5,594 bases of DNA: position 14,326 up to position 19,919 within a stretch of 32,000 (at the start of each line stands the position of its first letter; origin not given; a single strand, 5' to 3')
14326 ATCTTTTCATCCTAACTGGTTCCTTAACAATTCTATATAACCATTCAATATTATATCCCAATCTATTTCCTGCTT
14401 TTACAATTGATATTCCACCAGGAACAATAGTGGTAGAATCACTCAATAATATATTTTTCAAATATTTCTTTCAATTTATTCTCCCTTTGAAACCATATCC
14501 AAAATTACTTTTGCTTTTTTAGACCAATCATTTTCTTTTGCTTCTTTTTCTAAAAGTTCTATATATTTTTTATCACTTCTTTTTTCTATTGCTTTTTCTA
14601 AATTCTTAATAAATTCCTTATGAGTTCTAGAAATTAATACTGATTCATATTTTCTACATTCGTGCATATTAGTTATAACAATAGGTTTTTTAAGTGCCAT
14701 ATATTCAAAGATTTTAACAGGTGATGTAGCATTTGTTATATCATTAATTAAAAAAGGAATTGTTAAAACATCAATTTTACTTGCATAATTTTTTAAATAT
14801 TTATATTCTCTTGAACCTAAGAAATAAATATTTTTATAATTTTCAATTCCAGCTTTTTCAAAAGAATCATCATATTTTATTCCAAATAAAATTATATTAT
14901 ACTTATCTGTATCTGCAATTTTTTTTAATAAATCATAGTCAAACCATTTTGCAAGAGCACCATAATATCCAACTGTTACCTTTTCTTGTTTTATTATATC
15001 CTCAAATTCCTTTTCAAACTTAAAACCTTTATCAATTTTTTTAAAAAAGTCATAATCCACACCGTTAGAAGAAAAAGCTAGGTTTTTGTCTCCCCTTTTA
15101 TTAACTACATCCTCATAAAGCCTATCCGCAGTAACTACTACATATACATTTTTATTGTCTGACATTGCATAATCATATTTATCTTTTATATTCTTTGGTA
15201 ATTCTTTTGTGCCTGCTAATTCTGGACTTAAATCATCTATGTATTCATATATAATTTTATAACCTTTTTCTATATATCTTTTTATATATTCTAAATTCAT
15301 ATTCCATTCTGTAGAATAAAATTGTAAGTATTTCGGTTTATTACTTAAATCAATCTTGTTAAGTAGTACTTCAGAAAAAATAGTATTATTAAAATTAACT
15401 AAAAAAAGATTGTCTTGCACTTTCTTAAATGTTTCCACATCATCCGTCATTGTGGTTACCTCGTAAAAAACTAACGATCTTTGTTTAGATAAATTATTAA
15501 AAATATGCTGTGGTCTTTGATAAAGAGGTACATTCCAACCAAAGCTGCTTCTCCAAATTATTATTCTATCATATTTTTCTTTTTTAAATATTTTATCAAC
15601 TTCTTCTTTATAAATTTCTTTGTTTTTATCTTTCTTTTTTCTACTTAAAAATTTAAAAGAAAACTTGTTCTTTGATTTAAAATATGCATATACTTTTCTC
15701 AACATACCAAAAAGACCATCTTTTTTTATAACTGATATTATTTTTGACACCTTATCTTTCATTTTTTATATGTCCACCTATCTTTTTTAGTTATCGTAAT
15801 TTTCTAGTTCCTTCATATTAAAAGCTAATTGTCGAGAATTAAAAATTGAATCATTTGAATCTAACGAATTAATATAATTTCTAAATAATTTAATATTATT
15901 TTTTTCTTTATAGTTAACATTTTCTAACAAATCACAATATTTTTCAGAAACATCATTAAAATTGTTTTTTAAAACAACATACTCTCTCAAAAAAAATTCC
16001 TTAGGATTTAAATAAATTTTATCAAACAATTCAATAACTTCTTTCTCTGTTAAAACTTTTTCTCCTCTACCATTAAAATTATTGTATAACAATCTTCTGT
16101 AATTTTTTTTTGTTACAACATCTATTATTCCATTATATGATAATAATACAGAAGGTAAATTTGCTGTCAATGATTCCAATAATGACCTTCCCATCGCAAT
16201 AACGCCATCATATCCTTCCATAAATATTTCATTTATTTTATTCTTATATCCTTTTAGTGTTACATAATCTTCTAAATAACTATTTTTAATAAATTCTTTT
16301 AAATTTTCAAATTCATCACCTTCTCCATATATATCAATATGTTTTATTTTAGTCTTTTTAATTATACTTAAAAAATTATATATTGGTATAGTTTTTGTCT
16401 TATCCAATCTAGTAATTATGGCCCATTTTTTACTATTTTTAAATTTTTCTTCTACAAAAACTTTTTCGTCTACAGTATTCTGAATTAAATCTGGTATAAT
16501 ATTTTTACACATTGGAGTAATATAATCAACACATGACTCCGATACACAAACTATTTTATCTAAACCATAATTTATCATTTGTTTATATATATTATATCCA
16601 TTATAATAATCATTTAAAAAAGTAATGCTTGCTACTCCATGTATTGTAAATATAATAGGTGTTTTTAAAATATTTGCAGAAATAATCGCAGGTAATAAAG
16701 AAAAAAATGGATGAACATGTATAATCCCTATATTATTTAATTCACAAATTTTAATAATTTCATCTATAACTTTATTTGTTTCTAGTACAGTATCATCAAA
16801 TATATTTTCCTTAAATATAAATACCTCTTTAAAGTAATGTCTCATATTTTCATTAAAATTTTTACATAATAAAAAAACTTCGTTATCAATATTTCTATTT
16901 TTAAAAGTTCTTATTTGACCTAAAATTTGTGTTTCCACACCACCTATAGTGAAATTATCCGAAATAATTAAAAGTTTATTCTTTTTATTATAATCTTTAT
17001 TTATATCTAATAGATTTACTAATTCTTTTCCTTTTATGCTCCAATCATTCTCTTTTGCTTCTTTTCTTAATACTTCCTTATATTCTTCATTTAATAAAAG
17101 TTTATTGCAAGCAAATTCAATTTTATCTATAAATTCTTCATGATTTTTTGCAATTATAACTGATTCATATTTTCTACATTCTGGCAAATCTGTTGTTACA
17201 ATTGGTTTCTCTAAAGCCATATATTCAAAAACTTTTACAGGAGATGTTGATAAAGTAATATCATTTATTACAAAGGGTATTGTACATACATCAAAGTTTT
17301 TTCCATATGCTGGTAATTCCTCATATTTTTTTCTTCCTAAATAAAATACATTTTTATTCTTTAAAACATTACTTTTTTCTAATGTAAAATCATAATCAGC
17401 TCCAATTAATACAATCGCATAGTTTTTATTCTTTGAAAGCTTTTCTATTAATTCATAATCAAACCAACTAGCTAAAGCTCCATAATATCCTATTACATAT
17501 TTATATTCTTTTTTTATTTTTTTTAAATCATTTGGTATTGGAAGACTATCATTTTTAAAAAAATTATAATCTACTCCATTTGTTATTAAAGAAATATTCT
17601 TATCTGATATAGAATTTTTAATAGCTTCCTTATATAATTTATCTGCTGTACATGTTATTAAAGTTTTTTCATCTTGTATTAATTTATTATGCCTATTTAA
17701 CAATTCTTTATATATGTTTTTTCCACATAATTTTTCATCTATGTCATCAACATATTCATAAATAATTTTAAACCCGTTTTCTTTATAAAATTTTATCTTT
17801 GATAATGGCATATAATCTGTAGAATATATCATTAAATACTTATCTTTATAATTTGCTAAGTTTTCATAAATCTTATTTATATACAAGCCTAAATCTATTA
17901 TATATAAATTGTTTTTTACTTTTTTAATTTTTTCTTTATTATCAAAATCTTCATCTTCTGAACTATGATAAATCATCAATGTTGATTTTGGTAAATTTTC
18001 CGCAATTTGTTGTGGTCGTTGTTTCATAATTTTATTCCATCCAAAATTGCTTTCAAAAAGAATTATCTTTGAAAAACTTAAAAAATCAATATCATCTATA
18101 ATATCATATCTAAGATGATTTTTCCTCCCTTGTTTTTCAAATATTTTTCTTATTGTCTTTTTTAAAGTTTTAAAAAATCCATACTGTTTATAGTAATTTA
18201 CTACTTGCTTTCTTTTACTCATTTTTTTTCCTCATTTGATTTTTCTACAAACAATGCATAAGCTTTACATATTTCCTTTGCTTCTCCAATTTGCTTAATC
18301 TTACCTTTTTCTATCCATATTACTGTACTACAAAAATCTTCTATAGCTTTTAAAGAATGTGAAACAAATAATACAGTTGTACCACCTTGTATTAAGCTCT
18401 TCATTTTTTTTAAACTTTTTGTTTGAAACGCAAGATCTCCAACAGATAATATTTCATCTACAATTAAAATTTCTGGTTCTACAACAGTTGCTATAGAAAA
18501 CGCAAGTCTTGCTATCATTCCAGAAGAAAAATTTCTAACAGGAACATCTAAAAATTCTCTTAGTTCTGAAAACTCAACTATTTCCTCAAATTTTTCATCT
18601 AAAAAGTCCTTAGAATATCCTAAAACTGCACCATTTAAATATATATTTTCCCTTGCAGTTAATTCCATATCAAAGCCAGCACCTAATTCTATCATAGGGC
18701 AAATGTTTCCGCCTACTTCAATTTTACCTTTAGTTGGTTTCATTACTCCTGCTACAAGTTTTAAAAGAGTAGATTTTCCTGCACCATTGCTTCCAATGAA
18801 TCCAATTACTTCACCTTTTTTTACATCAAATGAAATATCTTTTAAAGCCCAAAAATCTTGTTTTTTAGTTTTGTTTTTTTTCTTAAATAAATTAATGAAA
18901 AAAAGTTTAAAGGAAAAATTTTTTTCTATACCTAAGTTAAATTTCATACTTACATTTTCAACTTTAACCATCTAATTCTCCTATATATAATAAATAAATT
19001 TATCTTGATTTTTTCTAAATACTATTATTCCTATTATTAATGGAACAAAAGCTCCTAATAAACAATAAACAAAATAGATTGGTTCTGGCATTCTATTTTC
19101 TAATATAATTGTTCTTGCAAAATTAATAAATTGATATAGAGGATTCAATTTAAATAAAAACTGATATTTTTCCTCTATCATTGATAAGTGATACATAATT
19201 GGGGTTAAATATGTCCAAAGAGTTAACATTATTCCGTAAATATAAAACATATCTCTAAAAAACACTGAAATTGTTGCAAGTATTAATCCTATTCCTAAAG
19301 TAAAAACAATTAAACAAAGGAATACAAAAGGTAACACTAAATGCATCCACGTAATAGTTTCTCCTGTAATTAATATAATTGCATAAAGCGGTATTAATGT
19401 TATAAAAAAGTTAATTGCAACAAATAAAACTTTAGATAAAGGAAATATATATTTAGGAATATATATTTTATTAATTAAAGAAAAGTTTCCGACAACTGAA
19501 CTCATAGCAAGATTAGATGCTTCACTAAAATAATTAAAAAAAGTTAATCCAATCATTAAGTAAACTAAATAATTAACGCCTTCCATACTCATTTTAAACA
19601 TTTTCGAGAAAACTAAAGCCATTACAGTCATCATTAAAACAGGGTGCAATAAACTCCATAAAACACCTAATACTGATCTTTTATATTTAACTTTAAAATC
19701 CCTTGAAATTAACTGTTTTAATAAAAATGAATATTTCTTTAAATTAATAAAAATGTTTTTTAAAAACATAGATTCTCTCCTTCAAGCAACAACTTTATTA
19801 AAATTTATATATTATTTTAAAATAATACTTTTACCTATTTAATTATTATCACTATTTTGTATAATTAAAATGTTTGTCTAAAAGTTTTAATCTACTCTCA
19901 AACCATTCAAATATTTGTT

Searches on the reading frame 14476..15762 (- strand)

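Call 8: search_protein_families(library=pfam, proteins=[window:14476-15762:-], max_evalue=0.001)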
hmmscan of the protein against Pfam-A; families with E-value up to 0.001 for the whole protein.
window:14476-15762:- (428 aa): 2 families
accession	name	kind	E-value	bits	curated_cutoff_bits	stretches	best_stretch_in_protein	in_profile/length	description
PF13692.12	Glyco_trans_1_4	-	2.6e-07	31.4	27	1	280-391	25-139/142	Glycosyl transferases group 1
PF00534.26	Glycos_transf_1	-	1.6e-06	28.2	26.4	1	251-417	5-169/172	Glycosyl transferases group 1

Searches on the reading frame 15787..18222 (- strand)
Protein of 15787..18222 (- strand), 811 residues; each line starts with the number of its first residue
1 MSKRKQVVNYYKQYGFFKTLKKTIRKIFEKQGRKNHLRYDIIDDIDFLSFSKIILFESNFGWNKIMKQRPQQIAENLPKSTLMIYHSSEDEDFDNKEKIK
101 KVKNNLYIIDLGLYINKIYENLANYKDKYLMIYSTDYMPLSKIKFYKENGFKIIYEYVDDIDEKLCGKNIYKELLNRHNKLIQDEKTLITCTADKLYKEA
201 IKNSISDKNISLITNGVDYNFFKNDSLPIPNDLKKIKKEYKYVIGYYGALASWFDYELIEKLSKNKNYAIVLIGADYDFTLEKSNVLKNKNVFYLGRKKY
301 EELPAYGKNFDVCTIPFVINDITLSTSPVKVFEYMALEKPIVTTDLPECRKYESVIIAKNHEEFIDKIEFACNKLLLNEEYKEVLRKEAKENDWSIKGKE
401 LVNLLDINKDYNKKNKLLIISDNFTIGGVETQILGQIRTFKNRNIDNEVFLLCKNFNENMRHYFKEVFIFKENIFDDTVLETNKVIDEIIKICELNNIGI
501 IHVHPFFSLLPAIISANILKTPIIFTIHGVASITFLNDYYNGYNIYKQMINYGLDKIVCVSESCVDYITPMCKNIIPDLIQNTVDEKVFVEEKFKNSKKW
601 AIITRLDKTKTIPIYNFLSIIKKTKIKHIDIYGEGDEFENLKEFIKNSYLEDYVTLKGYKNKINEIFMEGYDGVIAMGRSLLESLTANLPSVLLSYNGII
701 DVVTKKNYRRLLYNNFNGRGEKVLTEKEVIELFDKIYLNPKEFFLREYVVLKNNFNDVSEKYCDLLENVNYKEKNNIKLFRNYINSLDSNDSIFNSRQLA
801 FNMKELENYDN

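Call 8: search_protein_families(library=pfam, proteins=[window:15787-18222:-], max_evalue=0.001)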
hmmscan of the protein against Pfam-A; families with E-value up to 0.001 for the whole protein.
window:15787-18222:- (811 aa): 4 families
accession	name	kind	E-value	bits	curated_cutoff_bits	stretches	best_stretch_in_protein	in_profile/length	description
PF13692.12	Glyco_trans_1_4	-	3.6e-14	53.7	27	1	260-369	25-137/142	Glycosyl transferases group 1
PF00534.26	Glycos_transf_1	-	9e-13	48.6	26.4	2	238-391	12-171/172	Glycosyl transferases group 1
PF13439.12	Glyco_transf_4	-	3.2e-12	47.2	28.5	1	426-571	1-151/170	Glycosyltransferase Family 4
PF13477.12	Glyco_trans_4_2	-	9.8e-05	23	23.4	1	438-559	18-137/139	Glycosyl transferase 4-like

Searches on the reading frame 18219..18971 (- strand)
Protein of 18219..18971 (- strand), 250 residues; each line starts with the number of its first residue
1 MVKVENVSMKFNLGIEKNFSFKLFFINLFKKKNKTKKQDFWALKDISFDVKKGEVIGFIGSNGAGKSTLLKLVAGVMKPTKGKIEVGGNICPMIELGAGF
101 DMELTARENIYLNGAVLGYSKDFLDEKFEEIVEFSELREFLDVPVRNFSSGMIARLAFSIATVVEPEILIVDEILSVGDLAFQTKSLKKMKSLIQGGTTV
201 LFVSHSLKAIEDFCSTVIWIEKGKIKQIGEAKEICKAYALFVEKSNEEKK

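Call 8: search_protein_families(library=pfam, proteins=[window:18219-18971:-], max_evalue=0.001)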
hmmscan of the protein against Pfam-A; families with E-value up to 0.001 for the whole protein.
window:18219-18971:- (250 aa): 1 family
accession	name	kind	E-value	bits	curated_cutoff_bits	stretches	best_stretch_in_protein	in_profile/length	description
PF00005.33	ABC_tran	-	3.7e-22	79.8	25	1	43-174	1-135/137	ABC transporter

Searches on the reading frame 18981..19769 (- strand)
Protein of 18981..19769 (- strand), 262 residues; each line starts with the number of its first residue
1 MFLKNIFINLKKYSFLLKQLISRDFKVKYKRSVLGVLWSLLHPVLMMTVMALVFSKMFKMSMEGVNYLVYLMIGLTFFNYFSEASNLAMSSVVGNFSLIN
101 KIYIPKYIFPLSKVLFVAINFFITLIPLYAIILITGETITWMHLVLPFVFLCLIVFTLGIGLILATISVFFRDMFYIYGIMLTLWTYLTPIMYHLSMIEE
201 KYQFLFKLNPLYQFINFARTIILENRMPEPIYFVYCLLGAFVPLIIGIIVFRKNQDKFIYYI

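Call 8: search_protein_families(library=pfam, proteins=[window:18981-19769:-], max_evalue=0.001)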
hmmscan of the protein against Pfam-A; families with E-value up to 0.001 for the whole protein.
window:18981-19769:- (262 aa): 1 family
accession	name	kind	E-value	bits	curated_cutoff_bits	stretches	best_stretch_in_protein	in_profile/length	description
PF01061.29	ABC2_membrane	-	6.7e-16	58.9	26.9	1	17-222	3-210/211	ABC-2 type transporter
